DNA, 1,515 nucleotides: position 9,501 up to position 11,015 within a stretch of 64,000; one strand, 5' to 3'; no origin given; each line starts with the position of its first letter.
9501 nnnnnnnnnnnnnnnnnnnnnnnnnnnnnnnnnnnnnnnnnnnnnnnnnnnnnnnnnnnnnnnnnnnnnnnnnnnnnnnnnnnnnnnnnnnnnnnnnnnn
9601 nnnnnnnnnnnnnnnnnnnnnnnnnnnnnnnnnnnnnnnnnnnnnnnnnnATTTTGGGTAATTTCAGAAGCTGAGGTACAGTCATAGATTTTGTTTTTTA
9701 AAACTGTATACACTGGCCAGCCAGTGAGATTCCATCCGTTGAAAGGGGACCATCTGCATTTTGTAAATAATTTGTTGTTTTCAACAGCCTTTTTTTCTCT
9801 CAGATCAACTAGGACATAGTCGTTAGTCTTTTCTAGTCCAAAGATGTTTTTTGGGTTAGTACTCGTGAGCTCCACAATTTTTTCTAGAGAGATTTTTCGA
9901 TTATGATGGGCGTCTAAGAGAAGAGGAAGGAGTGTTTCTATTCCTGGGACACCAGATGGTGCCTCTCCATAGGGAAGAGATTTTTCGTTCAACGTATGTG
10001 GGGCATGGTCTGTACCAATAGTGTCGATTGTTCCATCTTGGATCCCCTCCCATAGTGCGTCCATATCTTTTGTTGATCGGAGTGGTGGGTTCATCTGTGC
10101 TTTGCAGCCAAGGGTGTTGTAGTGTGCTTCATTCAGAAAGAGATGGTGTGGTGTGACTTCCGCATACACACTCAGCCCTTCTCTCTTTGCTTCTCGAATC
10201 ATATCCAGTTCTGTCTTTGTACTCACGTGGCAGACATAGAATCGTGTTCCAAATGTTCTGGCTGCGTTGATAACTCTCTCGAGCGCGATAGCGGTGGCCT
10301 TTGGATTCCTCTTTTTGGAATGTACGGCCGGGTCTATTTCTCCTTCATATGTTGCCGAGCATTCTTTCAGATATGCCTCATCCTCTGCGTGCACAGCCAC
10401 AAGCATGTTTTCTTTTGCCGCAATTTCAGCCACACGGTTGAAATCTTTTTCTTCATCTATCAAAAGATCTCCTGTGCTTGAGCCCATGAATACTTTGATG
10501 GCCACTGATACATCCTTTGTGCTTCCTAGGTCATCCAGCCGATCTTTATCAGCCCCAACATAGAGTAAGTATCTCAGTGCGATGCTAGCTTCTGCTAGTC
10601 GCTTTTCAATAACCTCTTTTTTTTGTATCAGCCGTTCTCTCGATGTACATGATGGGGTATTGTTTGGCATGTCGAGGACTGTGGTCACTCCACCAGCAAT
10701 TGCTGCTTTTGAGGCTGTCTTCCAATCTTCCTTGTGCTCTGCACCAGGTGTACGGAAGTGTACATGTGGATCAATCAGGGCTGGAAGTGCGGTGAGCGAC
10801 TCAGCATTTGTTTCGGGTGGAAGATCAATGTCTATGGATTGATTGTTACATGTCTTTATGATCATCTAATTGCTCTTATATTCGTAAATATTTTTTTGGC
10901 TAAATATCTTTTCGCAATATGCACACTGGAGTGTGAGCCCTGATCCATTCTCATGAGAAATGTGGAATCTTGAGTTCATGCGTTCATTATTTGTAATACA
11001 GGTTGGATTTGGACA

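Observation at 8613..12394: CAD-like dihydroorotase-transcarbamylase fusion next to a canonical pyrB-pyrI pair: two carbamoyltransferases in one operon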

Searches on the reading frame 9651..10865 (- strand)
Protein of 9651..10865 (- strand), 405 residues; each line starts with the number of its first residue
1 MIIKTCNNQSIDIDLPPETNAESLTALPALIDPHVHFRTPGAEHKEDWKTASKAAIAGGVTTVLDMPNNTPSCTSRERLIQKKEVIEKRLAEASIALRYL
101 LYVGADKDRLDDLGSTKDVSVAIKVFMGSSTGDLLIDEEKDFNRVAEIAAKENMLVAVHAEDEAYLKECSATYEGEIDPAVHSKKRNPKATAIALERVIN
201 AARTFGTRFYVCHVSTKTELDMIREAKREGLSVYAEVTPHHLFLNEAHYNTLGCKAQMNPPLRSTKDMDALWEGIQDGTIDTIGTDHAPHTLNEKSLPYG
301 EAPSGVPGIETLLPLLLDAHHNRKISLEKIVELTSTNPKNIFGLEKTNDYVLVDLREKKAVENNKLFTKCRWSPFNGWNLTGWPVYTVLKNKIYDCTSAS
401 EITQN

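Call 60: search_solved_structures(query=window:9651-10865:-, max_evalue=1e-20, show_alignments=3)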
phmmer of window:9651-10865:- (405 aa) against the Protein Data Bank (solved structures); distinct sequences matched with E-value up to 1e-20: 51.
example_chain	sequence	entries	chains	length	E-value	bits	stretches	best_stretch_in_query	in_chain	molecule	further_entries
3mpg_A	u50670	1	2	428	5.1e-62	213.5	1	25-393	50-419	Dihydroorotase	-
4yiw_A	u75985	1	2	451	6.2e-62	213.2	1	25-393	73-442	Dihydroorotase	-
7uof_A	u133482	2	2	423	4.7e-60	207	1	22-396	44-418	Dihydroorotase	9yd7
6hfe_A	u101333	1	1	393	2.4e-57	198.1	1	198-393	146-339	CAD protein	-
6hfp_A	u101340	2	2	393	3.2e-57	197.7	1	198-393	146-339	CAD protein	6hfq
6hfh_A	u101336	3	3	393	1.2e-56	195.9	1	198-393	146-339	CAD protein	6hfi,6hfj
6hfk_A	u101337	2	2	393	1.6e-56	195.4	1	198-393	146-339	CAD protein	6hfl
4by3_A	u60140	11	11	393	2.1e-56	195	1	198-393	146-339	DIHYDROOROTASE | CAD PROTEIN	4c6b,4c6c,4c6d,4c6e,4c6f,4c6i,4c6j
6hff_A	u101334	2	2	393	2.1e-56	195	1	198-393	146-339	CAD protein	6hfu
6hfd_A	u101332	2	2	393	2.2e-56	195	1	198-393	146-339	CAD protein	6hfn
6hfr_A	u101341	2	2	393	2.9e-56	194.5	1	198-393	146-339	CAD protein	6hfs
8gvz_A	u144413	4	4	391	3e-56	194.5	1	198-393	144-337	CAD protein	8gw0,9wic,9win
3gri_A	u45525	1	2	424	6.3e-56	193.4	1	26-393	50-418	Dihydroorotase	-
8pbq_A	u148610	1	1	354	6.7e-56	193.4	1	198-393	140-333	CAD protein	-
8pbh_A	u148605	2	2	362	7.4e-56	193.2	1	198-393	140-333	CAD protein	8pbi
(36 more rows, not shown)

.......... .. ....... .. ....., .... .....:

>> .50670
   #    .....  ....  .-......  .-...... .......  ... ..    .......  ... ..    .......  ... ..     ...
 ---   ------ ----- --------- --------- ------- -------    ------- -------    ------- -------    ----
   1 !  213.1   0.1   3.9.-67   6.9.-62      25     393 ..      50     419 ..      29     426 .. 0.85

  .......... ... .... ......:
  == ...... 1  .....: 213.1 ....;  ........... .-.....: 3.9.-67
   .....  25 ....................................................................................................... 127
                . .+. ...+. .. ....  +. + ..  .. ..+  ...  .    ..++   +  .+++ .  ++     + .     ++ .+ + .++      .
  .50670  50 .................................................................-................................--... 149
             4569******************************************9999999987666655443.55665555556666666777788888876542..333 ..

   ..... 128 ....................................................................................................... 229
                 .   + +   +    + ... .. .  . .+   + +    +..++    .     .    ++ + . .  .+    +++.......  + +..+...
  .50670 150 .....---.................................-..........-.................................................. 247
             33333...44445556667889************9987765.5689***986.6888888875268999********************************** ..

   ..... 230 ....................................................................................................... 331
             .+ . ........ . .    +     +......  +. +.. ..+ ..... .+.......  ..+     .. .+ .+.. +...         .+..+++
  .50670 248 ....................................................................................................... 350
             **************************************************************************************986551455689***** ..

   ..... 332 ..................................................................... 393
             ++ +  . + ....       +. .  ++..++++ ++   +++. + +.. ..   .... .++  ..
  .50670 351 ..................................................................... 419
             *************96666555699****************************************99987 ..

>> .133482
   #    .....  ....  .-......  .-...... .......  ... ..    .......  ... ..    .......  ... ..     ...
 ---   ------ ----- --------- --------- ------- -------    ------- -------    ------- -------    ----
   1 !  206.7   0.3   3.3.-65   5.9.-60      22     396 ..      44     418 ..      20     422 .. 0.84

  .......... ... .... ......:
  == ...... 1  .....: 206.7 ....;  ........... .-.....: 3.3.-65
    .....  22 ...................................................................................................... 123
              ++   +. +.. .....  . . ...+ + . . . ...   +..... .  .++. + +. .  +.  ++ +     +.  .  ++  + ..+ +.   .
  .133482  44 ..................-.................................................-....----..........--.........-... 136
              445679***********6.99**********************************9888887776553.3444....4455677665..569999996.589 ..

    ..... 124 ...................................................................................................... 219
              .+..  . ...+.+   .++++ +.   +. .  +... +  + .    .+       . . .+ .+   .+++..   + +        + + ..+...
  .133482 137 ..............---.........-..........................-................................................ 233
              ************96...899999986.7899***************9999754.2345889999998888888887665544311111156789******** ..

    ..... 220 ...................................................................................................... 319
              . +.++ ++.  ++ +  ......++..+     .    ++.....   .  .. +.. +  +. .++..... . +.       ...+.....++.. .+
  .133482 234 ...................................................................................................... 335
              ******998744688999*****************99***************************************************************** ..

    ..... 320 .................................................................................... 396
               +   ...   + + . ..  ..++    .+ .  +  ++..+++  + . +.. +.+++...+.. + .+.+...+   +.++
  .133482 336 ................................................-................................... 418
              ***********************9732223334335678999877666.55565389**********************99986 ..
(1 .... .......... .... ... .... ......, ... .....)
